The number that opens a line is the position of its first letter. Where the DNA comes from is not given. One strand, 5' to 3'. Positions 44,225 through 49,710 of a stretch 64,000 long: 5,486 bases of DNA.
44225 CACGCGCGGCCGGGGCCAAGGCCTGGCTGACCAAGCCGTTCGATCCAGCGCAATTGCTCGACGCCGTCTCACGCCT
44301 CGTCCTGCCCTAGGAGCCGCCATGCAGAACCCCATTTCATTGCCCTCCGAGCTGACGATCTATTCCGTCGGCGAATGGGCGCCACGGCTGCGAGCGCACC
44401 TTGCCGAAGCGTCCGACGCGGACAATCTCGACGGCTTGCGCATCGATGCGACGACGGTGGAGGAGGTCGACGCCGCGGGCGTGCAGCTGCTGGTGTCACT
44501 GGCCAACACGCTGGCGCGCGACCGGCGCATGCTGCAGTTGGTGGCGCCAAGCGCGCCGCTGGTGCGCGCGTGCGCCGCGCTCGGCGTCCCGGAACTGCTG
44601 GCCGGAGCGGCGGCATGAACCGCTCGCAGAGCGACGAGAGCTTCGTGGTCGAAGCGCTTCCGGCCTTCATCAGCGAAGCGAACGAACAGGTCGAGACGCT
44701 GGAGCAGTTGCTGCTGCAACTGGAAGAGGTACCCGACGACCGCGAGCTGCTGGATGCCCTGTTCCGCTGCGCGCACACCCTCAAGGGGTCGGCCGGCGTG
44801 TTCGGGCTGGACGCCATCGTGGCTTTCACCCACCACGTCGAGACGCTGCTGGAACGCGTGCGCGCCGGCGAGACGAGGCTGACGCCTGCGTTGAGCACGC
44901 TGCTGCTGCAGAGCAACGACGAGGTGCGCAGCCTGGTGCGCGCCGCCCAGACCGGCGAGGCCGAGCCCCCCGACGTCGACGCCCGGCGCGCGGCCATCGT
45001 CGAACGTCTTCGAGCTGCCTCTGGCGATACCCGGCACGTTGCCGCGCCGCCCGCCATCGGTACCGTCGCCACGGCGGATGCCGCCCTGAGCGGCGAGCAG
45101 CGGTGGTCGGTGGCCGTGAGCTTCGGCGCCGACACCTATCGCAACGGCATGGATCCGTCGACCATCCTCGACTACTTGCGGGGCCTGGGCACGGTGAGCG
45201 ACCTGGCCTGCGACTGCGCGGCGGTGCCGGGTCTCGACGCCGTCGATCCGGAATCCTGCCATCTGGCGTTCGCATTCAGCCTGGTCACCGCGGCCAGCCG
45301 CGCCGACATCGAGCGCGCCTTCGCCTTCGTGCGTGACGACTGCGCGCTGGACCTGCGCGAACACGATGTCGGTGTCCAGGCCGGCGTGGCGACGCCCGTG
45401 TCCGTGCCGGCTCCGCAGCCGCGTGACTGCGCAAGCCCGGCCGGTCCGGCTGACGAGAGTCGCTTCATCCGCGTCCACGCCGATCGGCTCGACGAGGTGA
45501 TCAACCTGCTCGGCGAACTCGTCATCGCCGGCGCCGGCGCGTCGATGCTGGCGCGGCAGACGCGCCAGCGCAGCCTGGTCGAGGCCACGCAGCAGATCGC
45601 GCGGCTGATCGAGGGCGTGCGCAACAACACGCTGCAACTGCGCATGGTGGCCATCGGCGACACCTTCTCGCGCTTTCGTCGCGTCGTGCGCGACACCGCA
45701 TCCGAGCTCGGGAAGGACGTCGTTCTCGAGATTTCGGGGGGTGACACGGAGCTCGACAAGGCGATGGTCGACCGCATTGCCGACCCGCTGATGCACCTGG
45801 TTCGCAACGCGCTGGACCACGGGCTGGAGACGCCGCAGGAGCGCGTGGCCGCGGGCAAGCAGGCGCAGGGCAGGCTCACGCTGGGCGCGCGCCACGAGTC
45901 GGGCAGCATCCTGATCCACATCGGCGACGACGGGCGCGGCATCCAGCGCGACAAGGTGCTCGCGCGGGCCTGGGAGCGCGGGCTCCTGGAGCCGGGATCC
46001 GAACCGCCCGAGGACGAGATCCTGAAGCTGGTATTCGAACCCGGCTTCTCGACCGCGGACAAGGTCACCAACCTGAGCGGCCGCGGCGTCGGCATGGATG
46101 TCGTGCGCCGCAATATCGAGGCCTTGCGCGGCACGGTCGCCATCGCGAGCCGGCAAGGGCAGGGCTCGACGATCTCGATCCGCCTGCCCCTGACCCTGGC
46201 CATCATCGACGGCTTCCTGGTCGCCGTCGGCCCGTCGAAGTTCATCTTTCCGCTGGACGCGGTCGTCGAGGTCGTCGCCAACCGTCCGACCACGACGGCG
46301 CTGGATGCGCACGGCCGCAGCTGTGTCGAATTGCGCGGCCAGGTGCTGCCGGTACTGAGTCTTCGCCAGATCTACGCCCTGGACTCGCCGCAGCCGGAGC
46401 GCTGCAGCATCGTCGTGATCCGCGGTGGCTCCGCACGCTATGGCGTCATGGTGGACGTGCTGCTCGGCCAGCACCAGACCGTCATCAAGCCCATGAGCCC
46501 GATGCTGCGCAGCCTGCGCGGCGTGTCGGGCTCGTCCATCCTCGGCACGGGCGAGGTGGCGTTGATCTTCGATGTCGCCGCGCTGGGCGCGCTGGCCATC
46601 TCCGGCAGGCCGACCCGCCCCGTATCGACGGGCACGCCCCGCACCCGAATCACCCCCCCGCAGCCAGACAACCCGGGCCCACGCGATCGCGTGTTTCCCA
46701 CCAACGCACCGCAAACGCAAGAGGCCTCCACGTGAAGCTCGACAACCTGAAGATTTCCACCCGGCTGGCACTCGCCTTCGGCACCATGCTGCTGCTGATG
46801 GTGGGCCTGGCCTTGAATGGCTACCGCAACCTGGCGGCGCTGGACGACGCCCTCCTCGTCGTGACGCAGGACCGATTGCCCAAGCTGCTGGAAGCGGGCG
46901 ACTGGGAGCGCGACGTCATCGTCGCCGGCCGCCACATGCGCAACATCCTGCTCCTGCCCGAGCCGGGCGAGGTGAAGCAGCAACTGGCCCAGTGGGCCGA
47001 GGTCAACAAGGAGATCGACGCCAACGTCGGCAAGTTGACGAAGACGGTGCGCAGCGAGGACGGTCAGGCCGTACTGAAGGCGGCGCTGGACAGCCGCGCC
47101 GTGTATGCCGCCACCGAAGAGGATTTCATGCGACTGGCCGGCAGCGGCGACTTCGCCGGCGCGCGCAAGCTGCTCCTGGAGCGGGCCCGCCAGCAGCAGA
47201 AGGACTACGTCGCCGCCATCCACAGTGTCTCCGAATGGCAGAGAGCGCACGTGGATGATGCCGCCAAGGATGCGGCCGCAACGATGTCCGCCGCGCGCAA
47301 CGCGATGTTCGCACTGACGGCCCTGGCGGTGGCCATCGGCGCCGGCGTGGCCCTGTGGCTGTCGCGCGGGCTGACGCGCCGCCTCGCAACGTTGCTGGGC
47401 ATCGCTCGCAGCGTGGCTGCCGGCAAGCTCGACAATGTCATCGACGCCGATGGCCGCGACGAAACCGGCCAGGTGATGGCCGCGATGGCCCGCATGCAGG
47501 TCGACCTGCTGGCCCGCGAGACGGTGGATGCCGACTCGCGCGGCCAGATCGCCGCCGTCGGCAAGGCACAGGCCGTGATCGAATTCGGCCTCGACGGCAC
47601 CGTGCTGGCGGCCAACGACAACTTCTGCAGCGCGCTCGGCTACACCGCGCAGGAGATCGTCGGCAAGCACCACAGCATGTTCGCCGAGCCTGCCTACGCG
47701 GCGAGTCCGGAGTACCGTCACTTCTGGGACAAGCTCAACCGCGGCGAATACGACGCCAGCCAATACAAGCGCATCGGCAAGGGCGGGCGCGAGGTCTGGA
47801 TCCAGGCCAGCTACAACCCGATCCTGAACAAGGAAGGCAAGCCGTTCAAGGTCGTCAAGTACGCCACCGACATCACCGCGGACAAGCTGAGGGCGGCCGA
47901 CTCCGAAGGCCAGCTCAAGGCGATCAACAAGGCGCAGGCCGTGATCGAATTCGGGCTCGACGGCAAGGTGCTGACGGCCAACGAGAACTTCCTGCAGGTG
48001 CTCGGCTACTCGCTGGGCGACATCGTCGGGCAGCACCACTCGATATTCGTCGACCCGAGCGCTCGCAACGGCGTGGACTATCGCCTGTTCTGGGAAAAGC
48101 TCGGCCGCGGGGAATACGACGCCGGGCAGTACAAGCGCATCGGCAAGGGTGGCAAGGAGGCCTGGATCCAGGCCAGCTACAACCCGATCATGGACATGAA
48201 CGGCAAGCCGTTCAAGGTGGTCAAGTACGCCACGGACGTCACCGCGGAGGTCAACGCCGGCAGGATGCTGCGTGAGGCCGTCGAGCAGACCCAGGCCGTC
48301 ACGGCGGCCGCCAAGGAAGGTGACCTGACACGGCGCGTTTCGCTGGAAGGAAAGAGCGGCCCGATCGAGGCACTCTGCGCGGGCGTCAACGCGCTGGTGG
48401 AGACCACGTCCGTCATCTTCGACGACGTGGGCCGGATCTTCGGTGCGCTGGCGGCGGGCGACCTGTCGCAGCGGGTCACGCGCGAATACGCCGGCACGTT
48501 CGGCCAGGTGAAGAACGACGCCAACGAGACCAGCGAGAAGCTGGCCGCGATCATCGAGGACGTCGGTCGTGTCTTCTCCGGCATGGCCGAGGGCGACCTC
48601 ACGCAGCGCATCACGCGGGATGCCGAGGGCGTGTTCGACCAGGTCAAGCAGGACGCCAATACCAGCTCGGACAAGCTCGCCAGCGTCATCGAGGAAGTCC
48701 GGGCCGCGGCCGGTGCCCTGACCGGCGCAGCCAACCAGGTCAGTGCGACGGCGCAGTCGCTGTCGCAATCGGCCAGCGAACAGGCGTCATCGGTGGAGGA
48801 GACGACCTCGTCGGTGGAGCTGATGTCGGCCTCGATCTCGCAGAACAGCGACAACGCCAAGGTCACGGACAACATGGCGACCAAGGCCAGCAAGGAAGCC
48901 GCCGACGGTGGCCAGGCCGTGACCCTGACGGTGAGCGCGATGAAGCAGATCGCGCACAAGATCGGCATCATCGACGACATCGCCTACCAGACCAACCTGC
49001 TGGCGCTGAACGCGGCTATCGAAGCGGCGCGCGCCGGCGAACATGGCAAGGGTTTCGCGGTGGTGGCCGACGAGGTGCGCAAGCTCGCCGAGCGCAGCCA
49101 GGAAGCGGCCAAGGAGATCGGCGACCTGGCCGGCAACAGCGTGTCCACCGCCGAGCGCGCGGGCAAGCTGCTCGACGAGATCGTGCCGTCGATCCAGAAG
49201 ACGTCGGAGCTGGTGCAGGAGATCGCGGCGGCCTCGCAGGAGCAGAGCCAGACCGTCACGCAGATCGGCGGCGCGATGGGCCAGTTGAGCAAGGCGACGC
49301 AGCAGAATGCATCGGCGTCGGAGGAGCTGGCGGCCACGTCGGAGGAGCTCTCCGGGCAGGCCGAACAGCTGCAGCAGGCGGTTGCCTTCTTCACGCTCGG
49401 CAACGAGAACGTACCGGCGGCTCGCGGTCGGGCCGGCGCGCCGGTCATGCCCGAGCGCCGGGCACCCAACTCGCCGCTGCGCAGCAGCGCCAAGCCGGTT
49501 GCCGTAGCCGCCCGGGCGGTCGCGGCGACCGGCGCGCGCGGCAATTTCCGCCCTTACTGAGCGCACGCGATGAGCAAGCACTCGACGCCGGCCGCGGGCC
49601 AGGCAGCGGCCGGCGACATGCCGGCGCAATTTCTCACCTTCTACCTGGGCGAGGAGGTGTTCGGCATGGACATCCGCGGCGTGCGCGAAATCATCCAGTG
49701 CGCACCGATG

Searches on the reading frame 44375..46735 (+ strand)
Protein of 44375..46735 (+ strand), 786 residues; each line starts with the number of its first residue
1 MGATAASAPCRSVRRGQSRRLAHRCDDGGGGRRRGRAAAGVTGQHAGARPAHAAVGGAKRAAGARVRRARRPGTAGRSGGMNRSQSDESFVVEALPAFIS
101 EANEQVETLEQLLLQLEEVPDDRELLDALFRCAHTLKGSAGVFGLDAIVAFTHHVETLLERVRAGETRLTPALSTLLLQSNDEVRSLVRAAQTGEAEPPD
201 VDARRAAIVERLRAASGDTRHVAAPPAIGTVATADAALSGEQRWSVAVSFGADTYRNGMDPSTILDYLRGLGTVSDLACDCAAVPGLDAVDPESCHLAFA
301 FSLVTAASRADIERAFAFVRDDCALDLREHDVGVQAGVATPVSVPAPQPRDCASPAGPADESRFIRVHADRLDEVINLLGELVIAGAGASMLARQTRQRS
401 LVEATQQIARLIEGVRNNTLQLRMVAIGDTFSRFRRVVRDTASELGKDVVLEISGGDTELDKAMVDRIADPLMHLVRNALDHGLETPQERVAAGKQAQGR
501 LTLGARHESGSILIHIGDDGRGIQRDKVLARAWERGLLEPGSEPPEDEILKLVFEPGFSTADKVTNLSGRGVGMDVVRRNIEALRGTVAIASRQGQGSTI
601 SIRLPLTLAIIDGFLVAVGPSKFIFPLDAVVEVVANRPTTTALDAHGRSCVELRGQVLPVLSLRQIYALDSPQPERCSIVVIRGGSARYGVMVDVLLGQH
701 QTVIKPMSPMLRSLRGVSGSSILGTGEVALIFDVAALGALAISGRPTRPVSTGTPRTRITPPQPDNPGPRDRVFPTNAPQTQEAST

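Call 13: search_protein_families(library=ncbifam, proteins=[window:44375-46735:+], max_evalue=1e-10)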
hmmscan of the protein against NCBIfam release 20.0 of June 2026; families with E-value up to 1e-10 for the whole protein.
window:44375-46735:+ (786 aa): 2 families
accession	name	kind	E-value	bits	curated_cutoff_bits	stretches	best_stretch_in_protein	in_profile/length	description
NF007835.0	PRK10547.1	equivalog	3.8e-129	432.2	793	1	97-741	9-660/670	chemotaxis protein CheA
NF041336.1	CheA_Halo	equivalog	2.7e-110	370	950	1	93-737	3-666/666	chemotaxis protein CheA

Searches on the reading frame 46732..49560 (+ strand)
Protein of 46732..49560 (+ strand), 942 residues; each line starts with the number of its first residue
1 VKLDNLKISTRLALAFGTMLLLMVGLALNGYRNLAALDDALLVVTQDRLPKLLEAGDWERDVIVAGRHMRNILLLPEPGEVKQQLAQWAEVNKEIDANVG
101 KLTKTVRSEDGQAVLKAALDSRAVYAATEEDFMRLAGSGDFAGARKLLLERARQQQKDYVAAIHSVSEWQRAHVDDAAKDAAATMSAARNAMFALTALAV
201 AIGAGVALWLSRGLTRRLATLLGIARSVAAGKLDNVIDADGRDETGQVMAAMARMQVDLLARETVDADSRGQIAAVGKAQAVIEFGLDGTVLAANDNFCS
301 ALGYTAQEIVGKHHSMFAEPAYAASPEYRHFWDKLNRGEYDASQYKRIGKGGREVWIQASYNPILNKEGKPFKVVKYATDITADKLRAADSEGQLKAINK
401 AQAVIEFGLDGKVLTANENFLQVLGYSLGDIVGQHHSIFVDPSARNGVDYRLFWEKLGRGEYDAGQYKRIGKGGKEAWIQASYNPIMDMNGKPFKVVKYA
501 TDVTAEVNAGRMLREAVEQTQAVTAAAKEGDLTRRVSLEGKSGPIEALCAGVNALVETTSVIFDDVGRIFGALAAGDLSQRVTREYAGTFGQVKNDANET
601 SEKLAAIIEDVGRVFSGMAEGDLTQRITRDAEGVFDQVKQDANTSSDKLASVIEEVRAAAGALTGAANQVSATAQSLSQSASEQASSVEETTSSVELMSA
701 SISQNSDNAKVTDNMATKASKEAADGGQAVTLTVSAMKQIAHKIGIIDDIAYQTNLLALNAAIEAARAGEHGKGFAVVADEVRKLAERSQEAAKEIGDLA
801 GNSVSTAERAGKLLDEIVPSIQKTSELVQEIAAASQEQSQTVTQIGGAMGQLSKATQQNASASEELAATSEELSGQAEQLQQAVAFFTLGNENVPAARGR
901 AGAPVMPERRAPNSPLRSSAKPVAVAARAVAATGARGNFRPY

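Call 13: search_protein_families(library=ncbifam, proteins=[window:46732-49560:+], max_evalue=1e-10)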
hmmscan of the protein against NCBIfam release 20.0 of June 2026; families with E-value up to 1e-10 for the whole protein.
window:46732-49560:+ (942 aa): 9 families
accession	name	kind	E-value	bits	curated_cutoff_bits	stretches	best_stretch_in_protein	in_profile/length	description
NF041847.1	transduc_aer2_vibrio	equivalog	1.6e-70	238.3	1200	1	608-903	459-768/804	aerotaxis transducer Aer2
NF047851.1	MCPCitTducer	equivalog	1.8e-65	222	900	1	614-896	227-523/553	methyl-accepting chemotaxis citrate transducer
NF011615.0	PRK15041.1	equivalog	4.4e-61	207.2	947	1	617-894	231-522/554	methyl-accepting chemotaxis protein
NF011622.0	PRK15048.1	equivalog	1e-57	196.5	900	1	616-905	228-531/553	methyl-accepting chemotaxis protein II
NF007309.0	PRK09793.1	equivalog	2.7e-54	185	903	1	611-895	221-519/533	methyl-accepting chemotaxis protein IV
NF058645.1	MCPCtpMPsAe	equivalog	2.3e-28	99.3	900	1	620-884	247-525/558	methyl-accepting chemotaxis protein CtpM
TIGR00229.1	sensory_box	domain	4.9e-27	94.6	22.9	2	280-385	16-120/126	PAS domain S-box protein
NF050802.1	AspChtxCcaA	equivalog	2.2e-24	85.8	1300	1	603-796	460-628/700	aspartate chemotaxis receptor CcaA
NF008467.0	PRK11359.1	equivalog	6.6e-16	57.5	857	0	269-385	135-252/800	oxygen-sensing cyclic-di-GMP phosphodiesterase DosP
